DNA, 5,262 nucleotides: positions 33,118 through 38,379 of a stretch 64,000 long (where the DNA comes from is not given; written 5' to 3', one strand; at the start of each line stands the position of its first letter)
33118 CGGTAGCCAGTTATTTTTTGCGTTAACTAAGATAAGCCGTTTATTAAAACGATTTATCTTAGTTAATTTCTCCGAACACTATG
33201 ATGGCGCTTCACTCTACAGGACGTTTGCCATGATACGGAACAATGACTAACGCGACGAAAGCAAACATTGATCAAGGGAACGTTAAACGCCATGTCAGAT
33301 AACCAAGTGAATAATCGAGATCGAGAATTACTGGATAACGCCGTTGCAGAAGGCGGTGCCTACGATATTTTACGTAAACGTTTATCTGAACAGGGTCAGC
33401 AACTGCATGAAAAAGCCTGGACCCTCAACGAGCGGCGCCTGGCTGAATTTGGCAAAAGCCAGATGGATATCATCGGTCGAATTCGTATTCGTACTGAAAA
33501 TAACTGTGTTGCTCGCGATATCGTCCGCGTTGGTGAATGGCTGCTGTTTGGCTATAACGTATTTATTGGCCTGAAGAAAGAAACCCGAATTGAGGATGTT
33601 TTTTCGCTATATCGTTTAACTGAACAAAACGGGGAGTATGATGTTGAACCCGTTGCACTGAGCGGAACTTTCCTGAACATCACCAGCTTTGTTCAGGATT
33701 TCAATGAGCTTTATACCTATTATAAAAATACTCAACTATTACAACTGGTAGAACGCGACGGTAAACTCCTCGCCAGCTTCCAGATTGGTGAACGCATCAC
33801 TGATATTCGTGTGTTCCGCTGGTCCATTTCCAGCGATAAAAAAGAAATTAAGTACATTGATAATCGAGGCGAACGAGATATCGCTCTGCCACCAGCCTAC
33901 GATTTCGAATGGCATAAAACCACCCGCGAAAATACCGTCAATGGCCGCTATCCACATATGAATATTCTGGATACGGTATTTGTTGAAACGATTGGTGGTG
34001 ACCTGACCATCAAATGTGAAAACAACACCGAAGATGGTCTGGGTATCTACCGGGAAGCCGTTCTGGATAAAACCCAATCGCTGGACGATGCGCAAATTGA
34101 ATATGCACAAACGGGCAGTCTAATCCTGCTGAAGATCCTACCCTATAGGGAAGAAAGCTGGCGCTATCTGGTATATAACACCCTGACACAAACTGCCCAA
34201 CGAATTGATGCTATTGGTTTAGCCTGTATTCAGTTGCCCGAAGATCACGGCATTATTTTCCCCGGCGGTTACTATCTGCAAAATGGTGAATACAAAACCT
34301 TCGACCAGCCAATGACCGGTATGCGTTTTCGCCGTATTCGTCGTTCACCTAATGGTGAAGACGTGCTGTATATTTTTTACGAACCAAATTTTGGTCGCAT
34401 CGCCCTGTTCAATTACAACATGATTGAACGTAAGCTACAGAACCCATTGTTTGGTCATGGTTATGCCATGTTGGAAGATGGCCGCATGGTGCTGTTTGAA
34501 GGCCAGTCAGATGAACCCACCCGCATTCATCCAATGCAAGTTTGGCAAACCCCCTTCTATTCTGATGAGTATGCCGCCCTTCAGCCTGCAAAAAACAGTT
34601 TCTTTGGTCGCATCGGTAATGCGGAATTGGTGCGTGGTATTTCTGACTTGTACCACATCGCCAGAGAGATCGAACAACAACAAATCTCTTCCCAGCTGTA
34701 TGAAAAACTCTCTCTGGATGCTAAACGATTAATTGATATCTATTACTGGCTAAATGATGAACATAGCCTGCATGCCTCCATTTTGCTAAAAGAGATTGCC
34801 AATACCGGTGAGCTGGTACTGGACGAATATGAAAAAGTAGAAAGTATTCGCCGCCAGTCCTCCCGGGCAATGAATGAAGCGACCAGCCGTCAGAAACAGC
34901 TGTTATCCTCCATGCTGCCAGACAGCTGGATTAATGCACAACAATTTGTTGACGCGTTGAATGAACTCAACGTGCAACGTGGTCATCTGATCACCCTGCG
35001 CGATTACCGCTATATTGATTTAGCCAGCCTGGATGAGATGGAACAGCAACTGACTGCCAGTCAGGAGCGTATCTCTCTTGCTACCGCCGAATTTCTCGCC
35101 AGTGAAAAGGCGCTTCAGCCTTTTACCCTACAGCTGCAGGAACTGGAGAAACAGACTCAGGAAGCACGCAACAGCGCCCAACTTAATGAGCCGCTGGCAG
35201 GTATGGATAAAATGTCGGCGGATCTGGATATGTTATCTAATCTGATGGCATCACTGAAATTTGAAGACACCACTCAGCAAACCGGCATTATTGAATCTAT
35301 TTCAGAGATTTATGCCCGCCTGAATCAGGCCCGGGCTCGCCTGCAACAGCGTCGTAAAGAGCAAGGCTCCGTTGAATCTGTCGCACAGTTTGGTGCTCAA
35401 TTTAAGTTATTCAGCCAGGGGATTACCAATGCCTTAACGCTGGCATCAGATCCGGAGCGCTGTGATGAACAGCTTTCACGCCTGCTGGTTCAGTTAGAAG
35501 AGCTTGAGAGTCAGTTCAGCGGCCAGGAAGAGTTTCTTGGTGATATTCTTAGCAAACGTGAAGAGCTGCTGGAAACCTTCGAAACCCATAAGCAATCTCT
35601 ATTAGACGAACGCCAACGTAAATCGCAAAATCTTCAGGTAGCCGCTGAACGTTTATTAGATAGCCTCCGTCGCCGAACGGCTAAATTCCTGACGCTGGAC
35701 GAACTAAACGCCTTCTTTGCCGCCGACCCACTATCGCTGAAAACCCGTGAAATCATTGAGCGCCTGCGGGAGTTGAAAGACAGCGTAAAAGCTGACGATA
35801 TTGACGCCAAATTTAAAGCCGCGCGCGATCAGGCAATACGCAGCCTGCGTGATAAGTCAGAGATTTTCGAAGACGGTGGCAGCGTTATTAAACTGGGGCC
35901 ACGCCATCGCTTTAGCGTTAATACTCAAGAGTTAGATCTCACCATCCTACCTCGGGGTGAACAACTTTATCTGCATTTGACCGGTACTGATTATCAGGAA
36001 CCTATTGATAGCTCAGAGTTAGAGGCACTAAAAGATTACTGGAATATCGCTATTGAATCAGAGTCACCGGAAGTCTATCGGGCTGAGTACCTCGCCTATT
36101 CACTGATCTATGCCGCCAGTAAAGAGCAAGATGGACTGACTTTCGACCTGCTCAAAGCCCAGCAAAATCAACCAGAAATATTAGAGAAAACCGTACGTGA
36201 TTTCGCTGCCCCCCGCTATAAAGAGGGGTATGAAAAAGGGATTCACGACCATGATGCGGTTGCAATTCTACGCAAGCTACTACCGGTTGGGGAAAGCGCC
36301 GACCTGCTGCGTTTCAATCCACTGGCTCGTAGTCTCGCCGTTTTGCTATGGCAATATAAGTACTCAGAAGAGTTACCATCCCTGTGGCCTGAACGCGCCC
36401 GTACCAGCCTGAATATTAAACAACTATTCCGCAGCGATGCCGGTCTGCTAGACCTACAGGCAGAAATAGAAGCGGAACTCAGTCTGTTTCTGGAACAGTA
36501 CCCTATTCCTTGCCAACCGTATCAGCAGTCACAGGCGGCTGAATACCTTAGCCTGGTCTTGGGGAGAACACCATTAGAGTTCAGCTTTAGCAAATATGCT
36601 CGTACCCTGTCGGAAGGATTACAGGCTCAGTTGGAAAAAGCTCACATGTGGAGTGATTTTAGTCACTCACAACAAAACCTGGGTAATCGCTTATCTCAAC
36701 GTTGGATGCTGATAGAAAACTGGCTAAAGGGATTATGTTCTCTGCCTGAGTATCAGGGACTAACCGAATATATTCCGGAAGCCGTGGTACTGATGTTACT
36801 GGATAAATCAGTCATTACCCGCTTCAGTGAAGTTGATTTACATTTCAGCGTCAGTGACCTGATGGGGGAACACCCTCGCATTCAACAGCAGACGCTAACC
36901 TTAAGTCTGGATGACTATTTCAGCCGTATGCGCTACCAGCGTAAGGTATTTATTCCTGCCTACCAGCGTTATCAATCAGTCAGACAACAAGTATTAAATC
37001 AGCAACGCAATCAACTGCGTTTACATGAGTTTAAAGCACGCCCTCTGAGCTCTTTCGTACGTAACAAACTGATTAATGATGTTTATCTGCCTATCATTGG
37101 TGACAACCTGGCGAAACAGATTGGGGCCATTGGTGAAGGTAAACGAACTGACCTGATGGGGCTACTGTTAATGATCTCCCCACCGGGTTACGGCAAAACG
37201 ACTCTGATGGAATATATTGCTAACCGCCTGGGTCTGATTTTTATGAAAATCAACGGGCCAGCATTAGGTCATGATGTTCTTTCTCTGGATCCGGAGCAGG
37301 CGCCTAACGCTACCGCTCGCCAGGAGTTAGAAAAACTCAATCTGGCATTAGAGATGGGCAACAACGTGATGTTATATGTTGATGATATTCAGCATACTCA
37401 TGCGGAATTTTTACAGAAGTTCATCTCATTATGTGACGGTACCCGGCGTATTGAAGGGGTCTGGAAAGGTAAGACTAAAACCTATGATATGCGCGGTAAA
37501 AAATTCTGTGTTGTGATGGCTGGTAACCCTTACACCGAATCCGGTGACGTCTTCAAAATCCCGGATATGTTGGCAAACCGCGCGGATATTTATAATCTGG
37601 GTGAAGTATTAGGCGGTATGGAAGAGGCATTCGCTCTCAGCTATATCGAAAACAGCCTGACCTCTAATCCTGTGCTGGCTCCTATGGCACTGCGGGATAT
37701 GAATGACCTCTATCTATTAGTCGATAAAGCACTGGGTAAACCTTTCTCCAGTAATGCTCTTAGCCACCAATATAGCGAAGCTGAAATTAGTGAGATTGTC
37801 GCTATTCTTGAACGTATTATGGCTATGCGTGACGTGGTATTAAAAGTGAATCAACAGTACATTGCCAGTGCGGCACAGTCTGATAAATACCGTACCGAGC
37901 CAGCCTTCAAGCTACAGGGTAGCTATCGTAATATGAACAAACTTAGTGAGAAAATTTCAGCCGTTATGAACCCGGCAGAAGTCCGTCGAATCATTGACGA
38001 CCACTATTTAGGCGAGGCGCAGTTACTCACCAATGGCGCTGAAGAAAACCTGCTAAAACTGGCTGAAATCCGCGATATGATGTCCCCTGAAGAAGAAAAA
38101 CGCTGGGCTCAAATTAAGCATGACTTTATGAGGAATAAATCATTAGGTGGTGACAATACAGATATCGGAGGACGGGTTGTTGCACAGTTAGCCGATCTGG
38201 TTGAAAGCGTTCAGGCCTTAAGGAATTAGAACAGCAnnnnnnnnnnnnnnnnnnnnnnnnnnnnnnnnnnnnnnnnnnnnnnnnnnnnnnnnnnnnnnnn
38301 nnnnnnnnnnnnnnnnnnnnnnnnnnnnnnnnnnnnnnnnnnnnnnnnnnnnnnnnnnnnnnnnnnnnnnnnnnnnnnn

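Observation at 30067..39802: NfeD-flotillin pair linked to a giant AAA+ (MoxR/AAA_5-type) protein, a translationally coupled rhomboid protease and an HKD nuclease/PLD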

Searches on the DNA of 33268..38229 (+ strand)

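Call 9: search_dna_similar(query=window:33268-38229:+, collection=ecoli_genomes, mode=near, max_rows=10)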
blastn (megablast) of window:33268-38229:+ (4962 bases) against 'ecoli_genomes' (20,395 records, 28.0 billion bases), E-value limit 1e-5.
No match.

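Call 75: search_dna_similar(query=window:36934-38226:+, collection=ecoli_genomes, mode=distant, max_rows=5)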
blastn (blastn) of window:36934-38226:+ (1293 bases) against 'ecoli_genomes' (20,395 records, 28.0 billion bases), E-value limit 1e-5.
No match.

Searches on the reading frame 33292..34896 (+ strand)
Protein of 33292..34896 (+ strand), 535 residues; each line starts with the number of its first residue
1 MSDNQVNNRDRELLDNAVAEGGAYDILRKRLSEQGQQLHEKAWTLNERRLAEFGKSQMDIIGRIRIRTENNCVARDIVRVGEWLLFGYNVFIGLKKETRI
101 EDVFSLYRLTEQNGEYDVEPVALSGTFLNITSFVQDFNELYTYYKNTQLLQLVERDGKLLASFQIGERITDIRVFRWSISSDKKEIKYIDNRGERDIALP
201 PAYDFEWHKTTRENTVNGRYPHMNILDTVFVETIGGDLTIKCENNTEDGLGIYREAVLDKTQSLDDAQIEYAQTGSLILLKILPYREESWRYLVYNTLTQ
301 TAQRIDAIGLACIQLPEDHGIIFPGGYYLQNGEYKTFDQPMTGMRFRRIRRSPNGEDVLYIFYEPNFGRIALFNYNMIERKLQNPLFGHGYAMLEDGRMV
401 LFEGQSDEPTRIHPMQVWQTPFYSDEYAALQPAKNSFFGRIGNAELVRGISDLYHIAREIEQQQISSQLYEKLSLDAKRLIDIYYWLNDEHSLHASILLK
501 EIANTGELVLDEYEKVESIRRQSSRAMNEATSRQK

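Call 71: predict_structure(alignment_id=A4)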
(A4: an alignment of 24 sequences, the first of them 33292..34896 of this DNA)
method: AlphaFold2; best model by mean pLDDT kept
length: 535 residues; sequences in the alignment: 24
mean_pLDDT: 83.6   pTM: 0.81
mean pLDDT of the five models: 83.6, 71.3, 70.7, 68.3, 68.0
residues with pLDDT >= 90: 189; 70-90: 285; 50-70: 46; < 50: 15
segments of 3 or more residues with pLDDT < 50: 1-8, 426-430
pLDDT, mean of each block of 10 residues (from residue 1): 40 69 83 93 89 75 84 87 89 71 91 87 92 93 86 90 84 92 90 75 91 85 89 86 73 85 81 94 91 90 92 92 93 86 88 84 86 91 88 86 71 87 53 57 77 89 73 89 84 89 91 81 80 78
secondary structure, 60 per line:
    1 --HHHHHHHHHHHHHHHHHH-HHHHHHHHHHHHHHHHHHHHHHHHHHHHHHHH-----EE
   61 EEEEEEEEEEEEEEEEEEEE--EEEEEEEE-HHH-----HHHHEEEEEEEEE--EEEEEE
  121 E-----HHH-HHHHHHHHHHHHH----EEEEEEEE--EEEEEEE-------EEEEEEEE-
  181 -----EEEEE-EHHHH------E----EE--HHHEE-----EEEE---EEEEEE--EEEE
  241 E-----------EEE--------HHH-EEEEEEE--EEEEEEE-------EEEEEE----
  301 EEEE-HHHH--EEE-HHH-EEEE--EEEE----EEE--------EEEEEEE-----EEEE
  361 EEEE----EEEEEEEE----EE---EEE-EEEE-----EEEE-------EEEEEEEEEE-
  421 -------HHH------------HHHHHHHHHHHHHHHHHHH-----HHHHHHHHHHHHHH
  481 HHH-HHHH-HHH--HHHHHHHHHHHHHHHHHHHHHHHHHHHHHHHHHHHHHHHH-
elements in order: H3-20 H22-53 E59-80 E83-90 H100-103 E104-112 E115-121 H131-143 E148-155 E158-164 E172-179 E186-190 H193-196 E222-225 E229-234 E237-241 E253-255 E268-274 E277-283 E291-296 E301-304 H306-309 E312-314 E320-323 E326-329 E334-336 E345-351 E357-364 E369-376 E386-388 E390-393 E399-402 E410-419 H443-461 H467-483 H485-488 H495-534

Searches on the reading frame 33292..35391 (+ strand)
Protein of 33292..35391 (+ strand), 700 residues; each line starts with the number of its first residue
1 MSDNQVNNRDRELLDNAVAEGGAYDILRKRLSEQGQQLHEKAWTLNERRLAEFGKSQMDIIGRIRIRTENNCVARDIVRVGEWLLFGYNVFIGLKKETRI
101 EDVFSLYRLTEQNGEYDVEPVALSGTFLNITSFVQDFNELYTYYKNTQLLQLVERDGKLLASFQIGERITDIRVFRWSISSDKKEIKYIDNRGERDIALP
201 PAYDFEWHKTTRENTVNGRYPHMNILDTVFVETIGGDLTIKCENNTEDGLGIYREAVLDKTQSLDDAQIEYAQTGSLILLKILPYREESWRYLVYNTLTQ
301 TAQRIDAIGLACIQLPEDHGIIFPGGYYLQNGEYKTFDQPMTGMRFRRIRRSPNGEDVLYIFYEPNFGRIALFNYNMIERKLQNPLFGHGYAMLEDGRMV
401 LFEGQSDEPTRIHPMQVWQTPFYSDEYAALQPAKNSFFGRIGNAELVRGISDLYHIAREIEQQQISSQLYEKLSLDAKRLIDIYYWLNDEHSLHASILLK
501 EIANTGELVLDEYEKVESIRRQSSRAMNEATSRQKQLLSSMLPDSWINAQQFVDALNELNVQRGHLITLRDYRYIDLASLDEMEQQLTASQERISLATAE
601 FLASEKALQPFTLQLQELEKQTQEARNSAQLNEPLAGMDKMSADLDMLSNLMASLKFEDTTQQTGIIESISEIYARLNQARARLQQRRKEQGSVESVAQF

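Call 29: search_protein_representatives(protein=window:33292-35391:+)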
Query: 700 residues. Proteins with E-value up to 0.001 (for the whole library): 905; up to 1e-10: 653; up to 1e-30: 294. The best 150 are listed.
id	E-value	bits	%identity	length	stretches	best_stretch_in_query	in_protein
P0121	2.3e-265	898.6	57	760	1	10-700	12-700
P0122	4.7e-249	844.7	54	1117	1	13-700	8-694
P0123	8.5e-239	810.8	53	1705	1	13-700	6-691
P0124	5.4e-227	771.8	53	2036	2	110-700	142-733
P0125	1.3e-220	750.8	52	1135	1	20-700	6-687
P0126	2.4e-214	730.0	72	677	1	1-436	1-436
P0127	2.4e-214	730.0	49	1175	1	18-700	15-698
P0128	3.3e-209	713.1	50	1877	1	17-700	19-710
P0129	1.1e-208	711.4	47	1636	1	12-700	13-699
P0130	2.7e-206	703.5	49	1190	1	15-700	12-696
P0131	1.5e-205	701.0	47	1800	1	18-700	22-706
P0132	6.7e-205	698.8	48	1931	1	20-700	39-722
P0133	1.9e-204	697.3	48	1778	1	13-700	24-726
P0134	6.3e-203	692.3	48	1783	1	17-700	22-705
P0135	3.3e-190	650.3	46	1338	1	21-700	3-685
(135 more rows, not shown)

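Call 76: search_dna_similar(query=window:33292-35391:+, collection=plasmids, mode=protein, max_rows=12)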
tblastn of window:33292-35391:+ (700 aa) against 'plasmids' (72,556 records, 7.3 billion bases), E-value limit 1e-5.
Records with a match: 13; places in all: 13; records where one place covers at least 80% of the query: 12.
Best place of each record, by identity: 60-80% 2; <60% 11.
By first word of the organism name: Streptomyces 3; Proteus 2; Deinococcus 2; Pseudomonas 1; Nonomuraea 1; Halomonas 1; Photobacterium 1; Vibrio 1; Hymenobacter 1.
By predicted mobility (MOB-suite, as given by PLSDB): non-mobilizable 10; mobilizable 3.
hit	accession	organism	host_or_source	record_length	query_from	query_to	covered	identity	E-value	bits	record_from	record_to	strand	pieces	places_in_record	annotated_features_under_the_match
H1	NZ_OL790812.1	Proteus mirabilis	-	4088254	1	700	100%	75.3%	0e+0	1083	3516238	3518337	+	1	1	none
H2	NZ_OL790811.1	Proteus mirabilis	-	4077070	1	700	100%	75.3%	0e+0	1083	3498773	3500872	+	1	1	none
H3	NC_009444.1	Pseudomonas fluorescens SBW25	-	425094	1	700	100%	58.9%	0e+0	826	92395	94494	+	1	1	DNA repair ATPase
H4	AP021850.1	Deinococcus grandis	-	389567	21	700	97%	47.5%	0e+0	670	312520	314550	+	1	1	hypothetical protein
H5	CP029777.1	Deinococcus actinosclerus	mixed culture,wastewater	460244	21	700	97%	47.4%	0e+0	665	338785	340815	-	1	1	DNA repair protein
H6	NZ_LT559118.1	Nonomuraea gerenzanensis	-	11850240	20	673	93%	46.0%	3e-177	568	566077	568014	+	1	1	none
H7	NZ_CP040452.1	Halomonas sp. PA16-9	-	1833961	14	693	97%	42.5%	1e-179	575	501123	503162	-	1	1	none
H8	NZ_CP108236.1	Streptomyces sp. NBC_00080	-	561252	22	673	93%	42.6%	4e-162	525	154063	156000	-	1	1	DNA repair ATPase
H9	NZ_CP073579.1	Photobacterium sp. GJ3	-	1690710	6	673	95%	37.2%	6e-145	475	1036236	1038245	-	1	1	record has no annotation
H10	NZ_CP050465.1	Vibrio campbellii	single cell,seawater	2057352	12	673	95%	36.2%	1e-139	459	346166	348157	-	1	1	none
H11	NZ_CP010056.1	Hymenobacter sp. DG25B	single cell,soil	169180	20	674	94%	35.9%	5e-137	452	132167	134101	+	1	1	DNA repair ATPase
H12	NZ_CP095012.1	Streptomyces sp. 2P-4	cell culture,mudflats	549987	19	578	80%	37.4%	5e-109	371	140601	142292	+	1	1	DNA repair ATPase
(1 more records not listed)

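Call 77: search_dna_similar(query=window:33292-35391:+, collection=phages, mode=protein, max_rows=8)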
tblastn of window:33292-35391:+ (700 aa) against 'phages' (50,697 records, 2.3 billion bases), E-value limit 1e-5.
No match.

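Call 78: get_annotated_region(hit=H5, flank=9000)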
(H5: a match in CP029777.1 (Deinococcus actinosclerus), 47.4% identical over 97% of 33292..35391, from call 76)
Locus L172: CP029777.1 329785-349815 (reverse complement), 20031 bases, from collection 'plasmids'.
description: Deinococcus actinosclerus strain SJTR plasmid unnamed3, complete sequence
organism: Deinococcus actinosclerus (NCBI taxid 1768108)
taxonomy: Bacteria; Deinococcota; Deinococci; Deinococcales; Deinococcaceae; Deinococcus; Deinococcus actinosclerus
host: -; source: mixed culture,wastewater; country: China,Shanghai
typing (MOB-suite, as given by PLSDB): non-mobilizable
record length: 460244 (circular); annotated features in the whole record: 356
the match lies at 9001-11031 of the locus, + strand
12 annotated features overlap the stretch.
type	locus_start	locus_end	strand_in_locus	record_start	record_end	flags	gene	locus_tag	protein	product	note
CDS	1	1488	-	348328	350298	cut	-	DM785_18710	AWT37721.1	hypothetical protein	-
CDS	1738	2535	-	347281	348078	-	modB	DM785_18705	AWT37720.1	molybdate ABC transporter permease subunit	-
CDS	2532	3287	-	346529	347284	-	modA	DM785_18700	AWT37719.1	molybdate ABC transporter substrate-binding protein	-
CDS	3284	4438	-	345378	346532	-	-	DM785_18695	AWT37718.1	XRE family transcriptional regulator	-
CDS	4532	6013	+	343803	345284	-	-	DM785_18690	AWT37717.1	GGDEF domain-containing protein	-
CDS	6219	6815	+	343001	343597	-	-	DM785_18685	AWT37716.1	hypothetical protein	-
CDS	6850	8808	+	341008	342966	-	-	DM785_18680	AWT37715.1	hypothetical protein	-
CDS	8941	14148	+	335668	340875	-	-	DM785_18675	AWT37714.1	DNA repair protein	-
CDS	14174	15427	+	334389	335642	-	-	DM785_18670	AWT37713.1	glycerate kinase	-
CDS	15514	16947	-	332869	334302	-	-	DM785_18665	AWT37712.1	guanine permease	-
CDS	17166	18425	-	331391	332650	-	-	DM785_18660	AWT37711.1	transcriptional regulator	-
CDS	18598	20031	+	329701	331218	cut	hpaE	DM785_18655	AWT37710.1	5-carboxymethyl-2-hydroxymuconate semialdehyde dehydrogenase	-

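Call 79: get_annotated_region(hit=H8, flank=9000)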
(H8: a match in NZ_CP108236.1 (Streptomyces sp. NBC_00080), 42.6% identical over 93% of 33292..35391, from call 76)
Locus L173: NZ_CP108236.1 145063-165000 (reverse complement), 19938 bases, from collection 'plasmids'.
description: Streptomyces sp. NBC_00080 plasmid unnamed1, complete sequence
organism: Streptomyces sp. NBC_00080 (NCBI taxid 2975645)
taxonomy: Bacteria; Actinomycetota; Actinomycetes; Kitasatosporales; Streptomycetaceae; Streptomyces; Streptomyces sp. NBC 00080
host: -; source: -; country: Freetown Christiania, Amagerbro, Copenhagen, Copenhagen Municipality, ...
typing (MOB-suite, as given by PLSDB): non-mobilizable; replicon rep_cluster_43
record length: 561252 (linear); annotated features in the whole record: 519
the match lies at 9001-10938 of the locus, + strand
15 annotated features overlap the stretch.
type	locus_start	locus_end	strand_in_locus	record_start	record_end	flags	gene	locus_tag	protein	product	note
CDS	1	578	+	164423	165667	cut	-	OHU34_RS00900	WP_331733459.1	cation:proton antiporter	GO:0006812 - monoatomic cation transport [Evidence IEA]; GO:1902600 - proton transmembrane transport [Evidence IEA]; ...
CDS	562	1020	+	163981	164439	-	-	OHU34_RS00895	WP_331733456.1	CBS domain-containing protein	-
CDS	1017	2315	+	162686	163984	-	-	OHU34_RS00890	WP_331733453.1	ArsB/NhaD family transporter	-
CDS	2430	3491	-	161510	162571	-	-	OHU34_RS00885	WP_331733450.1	helix-turn-helix domain-containing protein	-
CDS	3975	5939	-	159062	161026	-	-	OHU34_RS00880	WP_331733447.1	NAD-binding protein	GO:0006813 - potassium ion transport [Evidence IEA]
CDS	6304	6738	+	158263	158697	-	-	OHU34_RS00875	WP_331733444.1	hypothetical protein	-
CDS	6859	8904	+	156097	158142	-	-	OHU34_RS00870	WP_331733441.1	flotillin family protein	-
CDS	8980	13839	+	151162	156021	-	-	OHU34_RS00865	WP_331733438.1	DNA repair ATPase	-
CDS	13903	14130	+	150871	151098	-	-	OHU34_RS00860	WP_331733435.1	hypothetical protein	-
CDS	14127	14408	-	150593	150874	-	-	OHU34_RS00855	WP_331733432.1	hypothetical protein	-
CDS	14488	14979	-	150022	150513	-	-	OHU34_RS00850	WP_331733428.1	CBS domain-containing protein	-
CDS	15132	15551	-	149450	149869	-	-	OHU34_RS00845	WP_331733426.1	hypothetical protein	-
CDS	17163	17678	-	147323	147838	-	-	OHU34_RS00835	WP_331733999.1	hypothetical protein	-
CDS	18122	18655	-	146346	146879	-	-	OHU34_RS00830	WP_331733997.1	TerD family protein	-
CDS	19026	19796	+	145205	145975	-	-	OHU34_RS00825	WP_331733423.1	hypothetical protein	-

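Call 80: get_annotated_region(hit=H11, flank=9000)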
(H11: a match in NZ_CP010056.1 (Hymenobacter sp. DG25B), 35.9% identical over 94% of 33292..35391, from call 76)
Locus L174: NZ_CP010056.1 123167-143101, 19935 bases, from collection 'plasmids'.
description: Hymenobacter sp. DG25B plasmid unnamed, complete sequence
organism: Hymenobacter sp. DG25B (NCBI taxid 1385664)
taxonomy: Bacteria; Bacteroidota; Cytophagia; Cytophagales; Hymenobacteraceae; Hymenobacter; Hymenobacter sp. DG25B
host: -; source: single cell,soil; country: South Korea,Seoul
typing (MOB-suite, as given by PLSDB): non-mobilizable
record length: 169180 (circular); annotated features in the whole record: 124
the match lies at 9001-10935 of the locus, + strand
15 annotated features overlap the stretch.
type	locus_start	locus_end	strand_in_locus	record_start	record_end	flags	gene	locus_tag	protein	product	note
CDS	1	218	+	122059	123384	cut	-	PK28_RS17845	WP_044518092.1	sugar porter family MFS transporter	GO:0008643 - carbohydrate transport [Evidence IEA]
CDS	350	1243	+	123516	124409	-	-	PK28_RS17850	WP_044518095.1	carbohydrate kinase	GO:0005975 - carbohydrate metabolic process [Evidence IEA]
CDS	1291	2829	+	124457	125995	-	-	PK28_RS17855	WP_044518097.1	glycoside hydrolase family 32 protein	-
CDS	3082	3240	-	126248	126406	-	-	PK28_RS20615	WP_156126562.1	hypothetical protein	-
CDS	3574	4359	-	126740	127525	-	-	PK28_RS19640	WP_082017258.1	LexA family transcriptional regulator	-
CDS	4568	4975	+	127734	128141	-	-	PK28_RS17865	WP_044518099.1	molecular chaperone Tir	-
CDS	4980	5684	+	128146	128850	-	-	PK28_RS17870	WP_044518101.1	PspA/IM30 family protein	-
CDS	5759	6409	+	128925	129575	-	-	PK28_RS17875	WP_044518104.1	DUF1449 family protein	-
CDS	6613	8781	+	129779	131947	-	-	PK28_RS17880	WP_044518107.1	hypothetical protein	-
CDS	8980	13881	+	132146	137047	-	-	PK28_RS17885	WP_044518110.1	DNA repair ATPase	-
CDS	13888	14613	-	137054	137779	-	-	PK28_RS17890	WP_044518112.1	LytTR family DNA-binding domain-containing protein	-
CDS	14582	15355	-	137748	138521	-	-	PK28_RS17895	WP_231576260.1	histidine kinase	GO:0000160 - phosphorelay signal transduction system [Evidence IEA]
CDS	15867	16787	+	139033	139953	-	-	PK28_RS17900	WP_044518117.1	ABC transporter ATP-binding protein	-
CDS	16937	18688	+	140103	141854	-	-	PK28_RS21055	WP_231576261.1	hypothetical protein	-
CDS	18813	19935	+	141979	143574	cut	-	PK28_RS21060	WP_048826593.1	M1 family aminopeptidase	-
